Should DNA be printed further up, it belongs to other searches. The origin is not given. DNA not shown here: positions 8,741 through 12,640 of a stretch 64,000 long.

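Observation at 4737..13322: BlaI-type repressor paired with a 2,588-aa M56/BlaR1-like protease whose sensor is a giant ~2,200-aa ectodomain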

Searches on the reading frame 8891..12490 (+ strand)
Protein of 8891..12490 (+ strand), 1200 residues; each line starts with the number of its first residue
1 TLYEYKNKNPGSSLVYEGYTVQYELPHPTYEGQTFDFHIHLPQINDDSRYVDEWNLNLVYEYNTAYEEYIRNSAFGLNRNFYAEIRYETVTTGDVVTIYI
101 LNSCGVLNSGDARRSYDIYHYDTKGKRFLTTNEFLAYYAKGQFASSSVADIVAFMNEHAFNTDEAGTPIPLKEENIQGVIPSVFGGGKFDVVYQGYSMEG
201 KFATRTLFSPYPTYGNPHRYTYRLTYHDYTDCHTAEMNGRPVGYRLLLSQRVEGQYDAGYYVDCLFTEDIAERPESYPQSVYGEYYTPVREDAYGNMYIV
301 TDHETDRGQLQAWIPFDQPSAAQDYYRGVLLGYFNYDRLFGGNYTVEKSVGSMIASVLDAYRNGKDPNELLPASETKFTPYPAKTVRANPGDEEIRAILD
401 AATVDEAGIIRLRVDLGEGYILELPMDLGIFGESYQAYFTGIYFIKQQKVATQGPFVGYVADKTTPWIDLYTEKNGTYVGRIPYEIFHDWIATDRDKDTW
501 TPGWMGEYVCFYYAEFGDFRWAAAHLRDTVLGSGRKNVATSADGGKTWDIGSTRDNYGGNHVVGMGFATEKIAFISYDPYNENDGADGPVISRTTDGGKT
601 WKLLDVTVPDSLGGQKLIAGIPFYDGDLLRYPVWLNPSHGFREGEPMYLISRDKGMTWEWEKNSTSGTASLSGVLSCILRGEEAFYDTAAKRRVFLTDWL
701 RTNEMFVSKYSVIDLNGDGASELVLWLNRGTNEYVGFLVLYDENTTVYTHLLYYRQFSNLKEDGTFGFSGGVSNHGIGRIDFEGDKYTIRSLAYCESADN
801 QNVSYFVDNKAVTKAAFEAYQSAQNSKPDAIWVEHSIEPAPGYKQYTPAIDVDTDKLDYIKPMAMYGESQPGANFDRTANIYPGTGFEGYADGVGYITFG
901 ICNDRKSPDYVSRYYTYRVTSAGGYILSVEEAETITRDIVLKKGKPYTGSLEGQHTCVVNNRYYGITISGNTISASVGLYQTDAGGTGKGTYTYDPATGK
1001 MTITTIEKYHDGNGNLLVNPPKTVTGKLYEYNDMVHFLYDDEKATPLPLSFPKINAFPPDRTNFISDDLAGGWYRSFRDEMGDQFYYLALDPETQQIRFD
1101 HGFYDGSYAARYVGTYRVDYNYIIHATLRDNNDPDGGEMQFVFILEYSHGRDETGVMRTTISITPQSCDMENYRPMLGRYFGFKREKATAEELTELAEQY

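Call 53: search_protein_representatives(protein=window:8891-12490:+)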
Query: 1200 residues. Proteins with E-value up to 0.001 (for the whole library): 1366; up to 1e-10: 601; up to 1e-30: 89. The best 150 are listed.
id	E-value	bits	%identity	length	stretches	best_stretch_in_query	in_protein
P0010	0.0e+00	2301.9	83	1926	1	2-1200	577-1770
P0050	0.0e+00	1035.5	57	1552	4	1-446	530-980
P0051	1.0e-287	974.2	57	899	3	2-445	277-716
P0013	1.1e-271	921.1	62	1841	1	1-664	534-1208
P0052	5.4e-216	736.6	56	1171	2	1-445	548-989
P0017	5.5e-208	710.1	56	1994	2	2-447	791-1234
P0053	7.2e-202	689.8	46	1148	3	449-665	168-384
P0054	1.1e-190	652.8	61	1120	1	1-472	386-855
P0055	1.5e-183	629.2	63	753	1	2-446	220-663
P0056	1.2e-175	602.9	65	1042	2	428-666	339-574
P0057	8.4e-173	593.5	51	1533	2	4-446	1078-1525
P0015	3.7e-164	564.9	48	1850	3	450-665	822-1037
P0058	4.7e-163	561.3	58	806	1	1-445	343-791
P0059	2.1e-162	559.1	59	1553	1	1-447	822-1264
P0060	8.2e-161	553.8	62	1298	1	447-836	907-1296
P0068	1.9e-104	367.2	71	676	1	450-665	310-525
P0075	1.2e-76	275.0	41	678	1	439-836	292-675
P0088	7.7e-45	169.7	52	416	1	854-1043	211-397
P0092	6.8e-42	159.9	45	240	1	672-835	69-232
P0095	2.8e-40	154.6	48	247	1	680-838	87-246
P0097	6.8e-39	150.0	32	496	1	10-428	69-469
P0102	3.5e-37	144.3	40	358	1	452-667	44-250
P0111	8.2e-35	136.5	45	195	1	677-841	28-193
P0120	6.8e-33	130.1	37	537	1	816-1052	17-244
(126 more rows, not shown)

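Call 55: search_protein_families(library=pfam, proteins=[P0092, P0095, P0111, P0055, P0054, P0068, P0088, P0097, P0102, P0120], max_evalue=0.01)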
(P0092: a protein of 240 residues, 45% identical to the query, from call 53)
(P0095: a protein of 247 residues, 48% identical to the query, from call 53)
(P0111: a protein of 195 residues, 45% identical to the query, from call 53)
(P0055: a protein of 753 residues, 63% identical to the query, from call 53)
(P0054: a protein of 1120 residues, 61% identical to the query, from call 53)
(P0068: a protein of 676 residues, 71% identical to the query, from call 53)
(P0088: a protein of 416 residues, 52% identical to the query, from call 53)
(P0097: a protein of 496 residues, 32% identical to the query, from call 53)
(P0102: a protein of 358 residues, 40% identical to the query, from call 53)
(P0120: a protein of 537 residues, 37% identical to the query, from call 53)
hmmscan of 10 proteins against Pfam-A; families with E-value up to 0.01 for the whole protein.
P0092 (240 aa): 0 families

P0095 (247 aa): 0 families

P0111 (195 aa): 0 families

P0055 (753 aa): 0 families

P0054 (1120 aa): 0 families

P0068 (676 aa): 1 family
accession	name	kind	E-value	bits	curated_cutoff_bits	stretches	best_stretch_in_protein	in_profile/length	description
PF02012.26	BNR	-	1.2e-05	25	27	0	400-409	2-11/12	BNR/Asp-box repeat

P0088 (416 aa): 0 families

P0097 (496 aa): 1 family
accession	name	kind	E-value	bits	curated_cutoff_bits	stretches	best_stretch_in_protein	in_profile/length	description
PF24381.1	DUF7537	-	0.00019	21.5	31.7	1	6-69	3-65/258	Family of unknown function (DUF7537)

P0102 (358 aa): 1 family
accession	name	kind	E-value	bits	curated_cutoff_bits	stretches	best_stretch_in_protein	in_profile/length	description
PF14870.12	PSII_BNR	-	0.002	17.9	27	0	86-163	216-292/303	Photosynthesis system II assembly factor YCF48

P0120 (537 aa): 0 families

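Call 82: find_encoding_contigs(protein=P0075, flank=4000, max_places=3)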
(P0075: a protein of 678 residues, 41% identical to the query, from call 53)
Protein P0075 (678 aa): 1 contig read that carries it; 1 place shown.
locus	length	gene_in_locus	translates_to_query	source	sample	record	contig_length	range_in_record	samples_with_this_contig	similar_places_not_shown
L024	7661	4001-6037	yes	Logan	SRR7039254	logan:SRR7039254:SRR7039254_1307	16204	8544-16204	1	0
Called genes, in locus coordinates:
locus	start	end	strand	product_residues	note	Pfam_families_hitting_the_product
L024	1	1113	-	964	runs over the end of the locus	PF13306:LRR_5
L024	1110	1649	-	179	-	PF04542:Sigma70_r2, PF08281:Sigma70_r4_2 (faint)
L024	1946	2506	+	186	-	PF04542:Sigma70_r2, PF08281:Sigma70_r4_2 (weak), PF04545:Sigma70_r4 (weak)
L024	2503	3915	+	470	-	-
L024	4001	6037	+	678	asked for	PF15902:Sortilin-Vps10 (weak)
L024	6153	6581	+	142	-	-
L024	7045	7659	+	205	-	?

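Call 84: search_protein_families(library=pfam, proteins=[L024:2503-3912:+, L024:6153-6578:+, L024:1946-2503:+], max_evalue=0.01)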
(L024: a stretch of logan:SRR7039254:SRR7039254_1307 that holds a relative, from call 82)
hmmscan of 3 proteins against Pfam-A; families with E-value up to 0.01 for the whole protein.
L024:2503-3912:+ (470 aa): 0 families

L024:6153-6578:+ (142 aa): 0 families

L024:1946-2503:+ (186 aa): 3 families
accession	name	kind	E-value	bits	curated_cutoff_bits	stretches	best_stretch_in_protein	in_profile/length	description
PF04542.20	Sigma70_r2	-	1.4e-07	31.6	24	1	23-81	3-64/71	Sigma-70 region 2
PF08281.18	Sigma70_r4_2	-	2e-06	27.8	25.7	1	123-175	2-54/54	Sigma-70, region 4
PF04545.22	Sigma70_r4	-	3e-06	27.1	24.1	1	129-176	2-49/50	Sigma-70, region 4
